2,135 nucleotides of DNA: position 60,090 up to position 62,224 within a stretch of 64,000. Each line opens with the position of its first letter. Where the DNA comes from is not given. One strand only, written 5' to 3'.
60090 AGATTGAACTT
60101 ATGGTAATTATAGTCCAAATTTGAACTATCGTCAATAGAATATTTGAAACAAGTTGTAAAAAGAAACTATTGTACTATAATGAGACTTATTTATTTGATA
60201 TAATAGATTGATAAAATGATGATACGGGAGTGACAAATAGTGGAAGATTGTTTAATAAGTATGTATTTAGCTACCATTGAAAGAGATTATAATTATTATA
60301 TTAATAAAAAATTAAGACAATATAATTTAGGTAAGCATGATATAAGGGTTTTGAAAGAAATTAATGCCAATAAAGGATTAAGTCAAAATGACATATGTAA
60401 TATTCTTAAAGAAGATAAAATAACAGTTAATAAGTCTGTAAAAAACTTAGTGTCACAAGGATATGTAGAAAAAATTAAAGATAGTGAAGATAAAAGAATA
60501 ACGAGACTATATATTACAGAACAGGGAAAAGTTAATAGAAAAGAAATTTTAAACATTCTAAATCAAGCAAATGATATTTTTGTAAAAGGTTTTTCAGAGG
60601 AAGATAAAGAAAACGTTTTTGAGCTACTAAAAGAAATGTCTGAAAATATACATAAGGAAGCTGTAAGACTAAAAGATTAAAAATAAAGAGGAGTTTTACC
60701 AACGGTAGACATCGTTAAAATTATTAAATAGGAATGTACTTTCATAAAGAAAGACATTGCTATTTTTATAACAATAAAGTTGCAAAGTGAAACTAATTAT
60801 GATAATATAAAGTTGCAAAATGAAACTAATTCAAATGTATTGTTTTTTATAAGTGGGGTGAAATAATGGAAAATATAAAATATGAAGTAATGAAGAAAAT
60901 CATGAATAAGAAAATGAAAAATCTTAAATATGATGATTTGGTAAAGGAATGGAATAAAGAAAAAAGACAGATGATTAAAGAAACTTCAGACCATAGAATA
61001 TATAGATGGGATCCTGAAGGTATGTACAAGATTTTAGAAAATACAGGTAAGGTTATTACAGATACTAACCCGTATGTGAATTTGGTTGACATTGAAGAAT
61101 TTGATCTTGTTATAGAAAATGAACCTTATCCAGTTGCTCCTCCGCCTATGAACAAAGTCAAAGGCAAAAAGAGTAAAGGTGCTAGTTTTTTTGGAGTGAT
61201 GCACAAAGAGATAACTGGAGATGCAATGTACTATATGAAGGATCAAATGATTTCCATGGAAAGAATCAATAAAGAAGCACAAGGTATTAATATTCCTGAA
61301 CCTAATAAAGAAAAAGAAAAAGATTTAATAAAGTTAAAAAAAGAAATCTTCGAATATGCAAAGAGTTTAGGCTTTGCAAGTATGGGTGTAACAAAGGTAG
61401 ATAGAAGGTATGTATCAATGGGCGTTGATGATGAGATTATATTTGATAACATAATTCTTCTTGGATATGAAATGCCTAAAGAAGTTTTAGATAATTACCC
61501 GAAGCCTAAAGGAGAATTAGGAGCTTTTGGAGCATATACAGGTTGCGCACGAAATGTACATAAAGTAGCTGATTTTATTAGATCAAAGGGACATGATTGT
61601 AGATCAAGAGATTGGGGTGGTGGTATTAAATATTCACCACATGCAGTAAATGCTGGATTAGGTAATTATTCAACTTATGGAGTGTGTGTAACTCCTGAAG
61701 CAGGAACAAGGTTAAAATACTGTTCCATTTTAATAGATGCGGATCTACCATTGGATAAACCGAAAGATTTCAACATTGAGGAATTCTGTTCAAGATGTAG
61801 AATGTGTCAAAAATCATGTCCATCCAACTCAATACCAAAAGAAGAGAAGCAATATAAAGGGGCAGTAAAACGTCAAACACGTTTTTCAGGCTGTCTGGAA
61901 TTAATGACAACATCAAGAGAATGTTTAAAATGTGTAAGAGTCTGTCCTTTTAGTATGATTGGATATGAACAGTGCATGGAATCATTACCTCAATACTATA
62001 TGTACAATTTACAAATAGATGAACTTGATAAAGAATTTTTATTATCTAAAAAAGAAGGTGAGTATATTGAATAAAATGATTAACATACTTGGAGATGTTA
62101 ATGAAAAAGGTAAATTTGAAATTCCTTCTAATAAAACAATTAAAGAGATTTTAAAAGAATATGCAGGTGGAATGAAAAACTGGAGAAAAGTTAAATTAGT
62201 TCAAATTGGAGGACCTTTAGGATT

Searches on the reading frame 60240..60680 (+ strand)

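Call 111: search_protein_families(library=pfam, proteins=[window:60240-60680:+], max_evalue=0.00001)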
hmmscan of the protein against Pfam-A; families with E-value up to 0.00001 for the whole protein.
window:60240-60680:+ (146 aa): 6 families
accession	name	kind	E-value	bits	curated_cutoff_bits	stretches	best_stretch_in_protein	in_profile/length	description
PF12802.13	MarR_2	-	5.2e-10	39.8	27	1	33-87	6-61/61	MarR family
PF13463.12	HTH_27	-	6.4e-10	39.6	22.2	1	31-96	2-68/68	Winged helix DNA-binding domain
PF13412.12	HTH_24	-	4.8e-07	29.7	21.9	1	32-77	3-48/48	Winged helix-turn-helix DNA-binding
PF22381.2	Staph_reg_Sar_Rot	-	1.1e-06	29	27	1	21-101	3-83/85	Transcriptional regulator SarA/Rot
PF01047.28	MarR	-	1.7e-06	28.2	24.6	1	35-87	6-58/59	MarR family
PF01978.25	TrmB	-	5.8e-06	26.5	25.6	0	25-82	1-58/68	Sugar-specific transcriptional regulator TrmB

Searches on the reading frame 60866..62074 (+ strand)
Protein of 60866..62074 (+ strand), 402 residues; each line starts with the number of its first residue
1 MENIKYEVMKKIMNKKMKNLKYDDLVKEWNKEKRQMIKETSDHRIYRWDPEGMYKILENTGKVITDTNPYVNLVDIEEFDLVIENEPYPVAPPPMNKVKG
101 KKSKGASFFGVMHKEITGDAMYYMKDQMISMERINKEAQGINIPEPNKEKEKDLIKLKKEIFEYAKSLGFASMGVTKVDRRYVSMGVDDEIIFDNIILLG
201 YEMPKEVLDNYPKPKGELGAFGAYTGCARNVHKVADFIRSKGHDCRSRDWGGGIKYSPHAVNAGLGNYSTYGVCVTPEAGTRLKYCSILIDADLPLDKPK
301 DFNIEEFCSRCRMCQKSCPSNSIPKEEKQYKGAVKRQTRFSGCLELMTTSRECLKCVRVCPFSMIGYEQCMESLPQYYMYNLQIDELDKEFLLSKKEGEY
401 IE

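Call 111: search_protein_families(library=pfam, proteins=[window:60866-62074:+], max_evalue=0.00001)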
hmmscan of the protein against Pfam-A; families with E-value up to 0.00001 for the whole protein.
window:60866-62074:+ (402 aa): 1 family
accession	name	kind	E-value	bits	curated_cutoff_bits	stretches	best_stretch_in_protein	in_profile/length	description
PF12838.12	Fer4_7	-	5.8e-06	27.1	27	0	308-362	2-50/52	4Fe-4S dicluster domain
